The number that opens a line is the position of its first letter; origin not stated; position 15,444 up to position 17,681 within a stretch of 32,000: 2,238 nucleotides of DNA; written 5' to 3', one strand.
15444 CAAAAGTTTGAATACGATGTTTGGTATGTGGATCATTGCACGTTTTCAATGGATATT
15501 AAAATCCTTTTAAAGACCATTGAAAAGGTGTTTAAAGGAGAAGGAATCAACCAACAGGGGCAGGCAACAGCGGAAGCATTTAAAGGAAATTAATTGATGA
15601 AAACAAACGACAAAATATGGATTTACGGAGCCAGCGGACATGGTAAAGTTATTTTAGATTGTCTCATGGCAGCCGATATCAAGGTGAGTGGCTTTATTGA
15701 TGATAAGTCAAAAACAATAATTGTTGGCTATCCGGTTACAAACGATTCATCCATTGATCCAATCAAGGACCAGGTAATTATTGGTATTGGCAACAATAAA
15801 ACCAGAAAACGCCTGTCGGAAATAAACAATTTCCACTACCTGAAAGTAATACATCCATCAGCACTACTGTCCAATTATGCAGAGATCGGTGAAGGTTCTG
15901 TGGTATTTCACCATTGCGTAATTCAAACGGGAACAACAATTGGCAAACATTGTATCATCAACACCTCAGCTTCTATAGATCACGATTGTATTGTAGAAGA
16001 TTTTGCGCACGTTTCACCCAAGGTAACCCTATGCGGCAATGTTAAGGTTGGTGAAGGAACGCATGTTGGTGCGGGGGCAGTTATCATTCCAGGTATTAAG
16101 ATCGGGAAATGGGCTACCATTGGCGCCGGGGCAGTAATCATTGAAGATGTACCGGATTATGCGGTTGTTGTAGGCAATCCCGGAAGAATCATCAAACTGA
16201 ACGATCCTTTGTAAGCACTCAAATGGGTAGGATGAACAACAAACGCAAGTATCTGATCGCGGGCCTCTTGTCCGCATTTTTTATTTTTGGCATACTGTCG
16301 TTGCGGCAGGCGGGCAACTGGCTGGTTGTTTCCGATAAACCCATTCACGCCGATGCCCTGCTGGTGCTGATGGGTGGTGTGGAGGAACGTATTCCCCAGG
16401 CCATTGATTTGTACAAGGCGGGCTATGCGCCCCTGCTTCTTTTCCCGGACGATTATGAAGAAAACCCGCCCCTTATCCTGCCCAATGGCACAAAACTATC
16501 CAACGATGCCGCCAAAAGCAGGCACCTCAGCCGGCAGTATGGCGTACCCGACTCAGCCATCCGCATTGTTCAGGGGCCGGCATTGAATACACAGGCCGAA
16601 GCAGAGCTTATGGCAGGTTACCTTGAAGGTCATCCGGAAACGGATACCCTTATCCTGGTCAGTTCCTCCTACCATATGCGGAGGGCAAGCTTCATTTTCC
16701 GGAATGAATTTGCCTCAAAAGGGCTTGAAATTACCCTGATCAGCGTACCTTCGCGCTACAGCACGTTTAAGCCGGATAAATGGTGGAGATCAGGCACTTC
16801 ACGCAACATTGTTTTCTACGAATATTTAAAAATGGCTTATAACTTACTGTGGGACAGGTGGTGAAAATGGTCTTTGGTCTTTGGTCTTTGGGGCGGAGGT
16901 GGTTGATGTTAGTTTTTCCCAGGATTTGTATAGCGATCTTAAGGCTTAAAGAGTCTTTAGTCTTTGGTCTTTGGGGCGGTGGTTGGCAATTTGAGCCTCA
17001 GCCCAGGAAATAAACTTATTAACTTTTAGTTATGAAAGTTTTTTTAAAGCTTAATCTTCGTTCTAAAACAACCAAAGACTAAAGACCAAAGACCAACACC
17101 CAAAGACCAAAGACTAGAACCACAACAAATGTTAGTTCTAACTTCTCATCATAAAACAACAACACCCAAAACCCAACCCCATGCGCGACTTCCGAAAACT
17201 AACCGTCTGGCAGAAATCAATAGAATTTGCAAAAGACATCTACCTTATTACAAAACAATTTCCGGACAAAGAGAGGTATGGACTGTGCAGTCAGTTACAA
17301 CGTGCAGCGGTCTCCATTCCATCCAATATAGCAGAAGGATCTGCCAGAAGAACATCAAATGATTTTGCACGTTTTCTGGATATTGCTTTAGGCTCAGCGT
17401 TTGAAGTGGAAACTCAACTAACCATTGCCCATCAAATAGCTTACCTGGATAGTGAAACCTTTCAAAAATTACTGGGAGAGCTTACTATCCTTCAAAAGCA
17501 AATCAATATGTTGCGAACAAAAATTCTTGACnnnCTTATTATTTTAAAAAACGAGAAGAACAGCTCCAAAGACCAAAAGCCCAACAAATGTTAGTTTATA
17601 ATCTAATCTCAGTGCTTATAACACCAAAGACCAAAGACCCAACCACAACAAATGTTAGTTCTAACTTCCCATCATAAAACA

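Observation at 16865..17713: IVS-like architecture around the four-helix-bundle gene: inverted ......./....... arms plus a roughly 70-bp direct duplication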

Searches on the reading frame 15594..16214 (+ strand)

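Call 7: search_protein_families(library=pfam, proteins=[window:15594-16214:+])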
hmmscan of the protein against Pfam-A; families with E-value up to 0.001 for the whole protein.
window:15594-16214:+ (206 aa): 5 families
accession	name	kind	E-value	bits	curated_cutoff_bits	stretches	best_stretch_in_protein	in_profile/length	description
PF17836.7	PglD_N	-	1e-17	64.9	23.4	1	7-76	1-76/78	PglD N-terminal domain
PF00132.30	Hexapep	-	1.7e-15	56.4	27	3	149-182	1-34/36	Bacterial transferase hexapeptide (six repeats)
PF25084.1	LbH_EIF2B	-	3.8e-08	33.7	54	1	86-175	18-104/105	EIF2B subunit epsilon LbH domain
PF14602.12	Hexapep_2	-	3.4e-05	23.9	27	1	150-182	2-32/34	Hexapeptide repeat of succinyl-transferase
PF24894.1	Hexapep_GlmU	-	0.00049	20.6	23.3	0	90-139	35-82/104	GlmU-like, C-terminal hexapeptide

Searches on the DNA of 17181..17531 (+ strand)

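Call 83: search_rna_families(sources=[L061, L074, L020, L022, L083, L021, L019, L071, L057, L053], threshold=gathering)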
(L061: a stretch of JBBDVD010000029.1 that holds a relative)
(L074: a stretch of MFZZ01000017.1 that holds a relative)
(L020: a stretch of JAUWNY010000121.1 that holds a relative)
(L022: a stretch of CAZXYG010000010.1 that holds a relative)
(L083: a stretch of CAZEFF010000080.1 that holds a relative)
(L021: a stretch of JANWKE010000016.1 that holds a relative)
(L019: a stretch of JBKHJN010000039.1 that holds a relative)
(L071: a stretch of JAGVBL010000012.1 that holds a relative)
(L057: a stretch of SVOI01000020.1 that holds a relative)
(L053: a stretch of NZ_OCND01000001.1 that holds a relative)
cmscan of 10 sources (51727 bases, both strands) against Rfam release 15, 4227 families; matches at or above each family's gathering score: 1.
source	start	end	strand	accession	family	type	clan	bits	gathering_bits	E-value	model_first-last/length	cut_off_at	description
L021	2823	2894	+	RF00005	tRNA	Gene; tRNA;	CL00001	56.4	29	1.4e-09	1-71/71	no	tRNA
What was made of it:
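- Tried and rejected: Rfam on 10 loci, including CPR and archaeal ones (call 83), found none.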
